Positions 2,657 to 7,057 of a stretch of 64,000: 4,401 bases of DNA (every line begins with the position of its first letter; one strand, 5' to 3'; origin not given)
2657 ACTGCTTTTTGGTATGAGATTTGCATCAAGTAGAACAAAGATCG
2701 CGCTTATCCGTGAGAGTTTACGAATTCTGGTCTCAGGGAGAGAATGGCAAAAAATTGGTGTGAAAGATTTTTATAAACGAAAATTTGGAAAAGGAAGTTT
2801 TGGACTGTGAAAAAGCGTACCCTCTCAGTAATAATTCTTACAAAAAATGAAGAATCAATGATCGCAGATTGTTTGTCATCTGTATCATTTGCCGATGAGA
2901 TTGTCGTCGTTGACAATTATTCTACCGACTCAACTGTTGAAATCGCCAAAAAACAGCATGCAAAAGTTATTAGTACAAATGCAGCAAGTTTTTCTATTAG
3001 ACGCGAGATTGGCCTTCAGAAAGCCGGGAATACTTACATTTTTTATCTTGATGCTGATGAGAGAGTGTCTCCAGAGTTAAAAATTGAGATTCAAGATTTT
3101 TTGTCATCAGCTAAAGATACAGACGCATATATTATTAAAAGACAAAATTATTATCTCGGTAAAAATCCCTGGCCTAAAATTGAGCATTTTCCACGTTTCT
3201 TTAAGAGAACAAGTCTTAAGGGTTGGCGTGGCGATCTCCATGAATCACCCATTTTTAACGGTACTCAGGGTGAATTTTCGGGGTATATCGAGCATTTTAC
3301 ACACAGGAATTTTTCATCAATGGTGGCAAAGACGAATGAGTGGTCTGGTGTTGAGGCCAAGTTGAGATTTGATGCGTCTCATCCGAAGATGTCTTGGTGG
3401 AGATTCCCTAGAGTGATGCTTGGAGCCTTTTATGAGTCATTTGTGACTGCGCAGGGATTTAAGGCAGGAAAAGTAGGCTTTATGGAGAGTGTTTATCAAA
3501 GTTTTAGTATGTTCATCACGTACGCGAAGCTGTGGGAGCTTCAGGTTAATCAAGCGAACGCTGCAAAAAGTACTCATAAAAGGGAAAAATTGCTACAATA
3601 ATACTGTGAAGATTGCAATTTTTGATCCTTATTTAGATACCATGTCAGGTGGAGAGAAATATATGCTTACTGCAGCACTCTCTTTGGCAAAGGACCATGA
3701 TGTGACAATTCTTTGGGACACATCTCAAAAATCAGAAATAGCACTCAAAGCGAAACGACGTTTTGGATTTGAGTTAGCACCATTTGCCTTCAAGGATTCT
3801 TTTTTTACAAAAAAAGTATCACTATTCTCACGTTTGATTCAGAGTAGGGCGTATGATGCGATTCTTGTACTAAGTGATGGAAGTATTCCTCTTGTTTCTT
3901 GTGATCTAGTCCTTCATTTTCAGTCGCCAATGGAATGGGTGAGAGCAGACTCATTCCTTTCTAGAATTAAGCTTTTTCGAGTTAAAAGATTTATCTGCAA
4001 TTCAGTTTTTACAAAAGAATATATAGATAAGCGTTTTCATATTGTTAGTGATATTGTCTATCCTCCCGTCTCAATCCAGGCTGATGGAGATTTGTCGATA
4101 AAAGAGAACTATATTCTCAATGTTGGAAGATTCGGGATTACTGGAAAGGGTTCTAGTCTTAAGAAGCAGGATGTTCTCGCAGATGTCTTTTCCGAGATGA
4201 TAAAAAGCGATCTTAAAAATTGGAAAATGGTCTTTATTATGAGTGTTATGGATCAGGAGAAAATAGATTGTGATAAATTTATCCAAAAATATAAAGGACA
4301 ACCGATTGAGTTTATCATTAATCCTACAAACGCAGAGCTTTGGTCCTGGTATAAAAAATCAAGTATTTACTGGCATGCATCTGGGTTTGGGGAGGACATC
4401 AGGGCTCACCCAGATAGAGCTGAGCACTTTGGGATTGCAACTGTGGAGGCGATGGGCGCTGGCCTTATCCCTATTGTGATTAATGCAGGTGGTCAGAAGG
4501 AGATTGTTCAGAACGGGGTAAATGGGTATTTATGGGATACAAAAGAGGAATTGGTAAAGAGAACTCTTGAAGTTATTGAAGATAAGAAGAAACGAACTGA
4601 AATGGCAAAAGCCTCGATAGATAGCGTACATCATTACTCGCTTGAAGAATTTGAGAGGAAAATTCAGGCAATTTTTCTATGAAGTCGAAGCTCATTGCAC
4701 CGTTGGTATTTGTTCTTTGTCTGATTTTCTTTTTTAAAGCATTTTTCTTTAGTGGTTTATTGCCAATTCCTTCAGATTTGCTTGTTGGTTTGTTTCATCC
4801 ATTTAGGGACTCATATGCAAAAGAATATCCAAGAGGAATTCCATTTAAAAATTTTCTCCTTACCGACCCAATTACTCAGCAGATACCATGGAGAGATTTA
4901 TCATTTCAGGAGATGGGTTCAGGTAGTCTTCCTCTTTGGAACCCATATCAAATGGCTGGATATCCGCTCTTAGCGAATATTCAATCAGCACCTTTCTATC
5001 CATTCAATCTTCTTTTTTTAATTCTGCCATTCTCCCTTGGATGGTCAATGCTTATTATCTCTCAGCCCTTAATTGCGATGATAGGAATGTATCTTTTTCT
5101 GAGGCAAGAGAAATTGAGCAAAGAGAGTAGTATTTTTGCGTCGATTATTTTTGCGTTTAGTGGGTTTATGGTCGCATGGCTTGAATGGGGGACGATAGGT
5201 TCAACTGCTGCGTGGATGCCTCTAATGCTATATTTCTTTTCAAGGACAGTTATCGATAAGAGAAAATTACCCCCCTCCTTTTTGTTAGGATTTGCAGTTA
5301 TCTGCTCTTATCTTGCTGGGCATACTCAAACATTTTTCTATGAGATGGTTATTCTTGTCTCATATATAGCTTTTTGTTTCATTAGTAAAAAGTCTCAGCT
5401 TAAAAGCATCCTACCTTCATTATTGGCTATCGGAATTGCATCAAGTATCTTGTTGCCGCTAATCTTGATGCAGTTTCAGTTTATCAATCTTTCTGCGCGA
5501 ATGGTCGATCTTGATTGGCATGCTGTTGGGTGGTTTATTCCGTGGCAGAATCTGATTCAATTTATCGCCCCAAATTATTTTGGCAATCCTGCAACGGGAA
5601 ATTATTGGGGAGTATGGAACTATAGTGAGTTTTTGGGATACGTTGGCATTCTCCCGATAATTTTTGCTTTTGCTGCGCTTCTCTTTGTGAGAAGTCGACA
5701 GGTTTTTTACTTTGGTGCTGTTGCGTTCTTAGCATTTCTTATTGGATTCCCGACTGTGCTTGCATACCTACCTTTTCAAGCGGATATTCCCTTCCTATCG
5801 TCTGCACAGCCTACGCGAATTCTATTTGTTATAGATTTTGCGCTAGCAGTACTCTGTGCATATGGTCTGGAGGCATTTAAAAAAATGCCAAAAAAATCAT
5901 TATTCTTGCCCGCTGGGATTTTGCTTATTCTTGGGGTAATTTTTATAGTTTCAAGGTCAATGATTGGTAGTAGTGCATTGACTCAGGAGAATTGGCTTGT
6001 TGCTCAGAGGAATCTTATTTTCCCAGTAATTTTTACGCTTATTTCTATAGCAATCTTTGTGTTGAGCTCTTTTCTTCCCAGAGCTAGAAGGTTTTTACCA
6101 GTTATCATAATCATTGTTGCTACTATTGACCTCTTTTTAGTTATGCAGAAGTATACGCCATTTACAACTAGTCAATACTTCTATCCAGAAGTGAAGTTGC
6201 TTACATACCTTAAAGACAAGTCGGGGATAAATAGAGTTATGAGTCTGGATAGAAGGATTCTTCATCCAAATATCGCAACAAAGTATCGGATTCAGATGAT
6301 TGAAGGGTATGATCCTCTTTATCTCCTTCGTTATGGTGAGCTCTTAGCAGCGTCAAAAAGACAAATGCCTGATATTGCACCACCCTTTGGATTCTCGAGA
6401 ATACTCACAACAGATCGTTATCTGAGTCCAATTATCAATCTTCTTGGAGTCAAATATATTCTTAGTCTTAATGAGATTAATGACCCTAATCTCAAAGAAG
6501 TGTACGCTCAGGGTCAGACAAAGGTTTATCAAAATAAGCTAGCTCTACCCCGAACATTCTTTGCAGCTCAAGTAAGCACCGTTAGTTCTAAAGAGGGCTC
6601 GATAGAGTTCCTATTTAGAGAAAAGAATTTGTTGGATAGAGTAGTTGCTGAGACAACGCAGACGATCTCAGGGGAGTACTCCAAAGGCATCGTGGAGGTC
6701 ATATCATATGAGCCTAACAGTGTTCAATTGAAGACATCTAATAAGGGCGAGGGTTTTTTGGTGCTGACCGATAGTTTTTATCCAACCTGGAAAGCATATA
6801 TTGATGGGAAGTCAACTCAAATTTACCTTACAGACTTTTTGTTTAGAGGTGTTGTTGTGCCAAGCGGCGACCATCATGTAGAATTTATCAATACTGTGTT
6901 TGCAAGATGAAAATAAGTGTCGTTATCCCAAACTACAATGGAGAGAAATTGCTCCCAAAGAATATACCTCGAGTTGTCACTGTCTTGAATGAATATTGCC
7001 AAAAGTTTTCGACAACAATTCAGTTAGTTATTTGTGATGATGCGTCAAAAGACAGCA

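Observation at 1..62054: A 62-kb, almost single-strand glycosylation mega-locus with at least 16 GT2/GT4 enzymes, at least 12 large GT-C-type membrane proteins, two flippases and two lipid-sugar synthases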

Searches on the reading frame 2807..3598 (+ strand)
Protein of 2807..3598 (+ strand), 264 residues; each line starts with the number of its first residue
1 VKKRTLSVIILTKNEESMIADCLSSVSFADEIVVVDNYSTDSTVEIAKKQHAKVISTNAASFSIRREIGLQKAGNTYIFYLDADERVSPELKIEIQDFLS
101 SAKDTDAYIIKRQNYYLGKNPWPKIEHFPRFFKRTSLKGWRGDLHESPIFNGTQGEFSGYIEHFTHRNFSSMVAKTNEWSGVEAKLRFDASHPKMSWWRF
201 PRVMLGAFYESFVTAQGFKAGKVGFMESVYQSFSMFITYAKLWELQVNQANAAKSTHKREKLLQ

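Call 3: search_protein_families(library=pfam, proteins=[window:2807-3598:+], max_evalue=0.001)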
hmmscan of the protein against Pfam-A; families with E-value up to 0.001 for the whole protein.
window:2807-3598:+ (264 aa): 3 families
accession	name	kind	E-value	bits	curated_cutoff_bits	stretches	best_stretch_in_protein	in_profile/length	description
PF00535.33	Glycos_transf_2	-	1.2e-19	71.3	23.3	1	7-137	1-139/168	Glycosyl transferase family 2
PF13704.12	Glyco_tranf_2_4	-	8.9e-05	23.4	27.5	1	14-85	2-82/98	Glycosyl transferase family 2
PF10111.15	Glyco_tranf_2_2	-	0.00043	20.3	27.3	1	8-90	2-97/276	Glycosyltransferase like family 2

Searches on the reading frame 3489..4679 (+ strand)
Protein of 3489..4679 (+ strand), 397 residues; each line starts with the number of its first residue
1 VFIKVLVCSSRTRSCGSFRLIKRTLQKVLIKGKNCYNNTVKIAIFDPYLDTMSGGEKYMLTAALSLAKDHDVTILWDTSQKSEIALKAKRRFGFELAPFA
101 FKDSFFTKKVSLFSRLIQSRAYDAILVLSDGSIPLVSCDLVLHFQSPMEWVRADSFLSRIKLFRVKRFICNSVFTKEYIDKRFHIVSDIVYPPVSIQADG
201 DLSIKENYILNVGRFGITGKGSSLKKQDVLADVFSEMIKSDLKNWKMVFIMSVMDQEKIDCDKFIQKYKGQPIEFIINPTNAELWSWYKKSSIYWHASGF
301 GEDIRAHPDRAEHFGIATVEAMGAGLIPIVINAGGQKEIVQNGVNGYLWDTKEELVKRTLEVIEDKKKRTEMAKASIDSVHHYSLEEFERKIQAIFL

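Call 3: search_protein_families(library=pfam, proteins=[window:3489-4679:+], max_evalue=0.001)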
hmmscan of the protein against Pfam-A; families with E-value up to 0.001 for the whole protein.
window:3489-4679:+ (397 aa): 3 families
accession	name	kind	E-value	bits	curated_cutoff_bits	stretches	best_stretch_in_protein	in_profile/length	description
PF00534.26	Glycos_transf_1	-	5.2e-19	68.9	26.4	1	205-376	14-169/172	Glycosyl transferases group 1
PF13692.12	Glyco_trans_1_4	-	8.4e-11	42.7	27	1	209-365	4-142/142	Glycosyl transferases group 1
PF13439.12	Glyco_transf_4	-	0.00016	22.2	28.5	1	53-194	2-166/170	Glycosyltransferase Family 4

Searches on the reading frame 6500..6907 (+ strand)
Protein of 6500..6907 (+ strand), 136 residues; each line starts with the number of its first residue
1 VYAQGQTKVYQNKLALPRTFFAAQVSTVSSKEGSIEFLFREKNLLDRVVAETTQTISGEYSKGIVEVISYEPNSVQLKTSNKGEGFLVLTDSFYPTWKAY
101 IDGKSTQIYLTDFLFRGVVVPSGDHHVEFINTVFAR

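Call 80: search_protein_families(library=pfam, proteins=[window:6500-6907:+], max_evalue=1)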
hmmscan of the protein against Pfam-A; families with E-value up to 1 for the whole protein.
window:6500-6907:+ (136 aa): 1 family
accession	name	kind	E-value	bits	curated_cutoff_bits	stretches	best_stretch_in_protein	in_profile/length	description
PF09586.16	YfhO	-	1.7e-07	30.5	28.5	1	64-129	755-821/835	Bacterial membrane protein YfhO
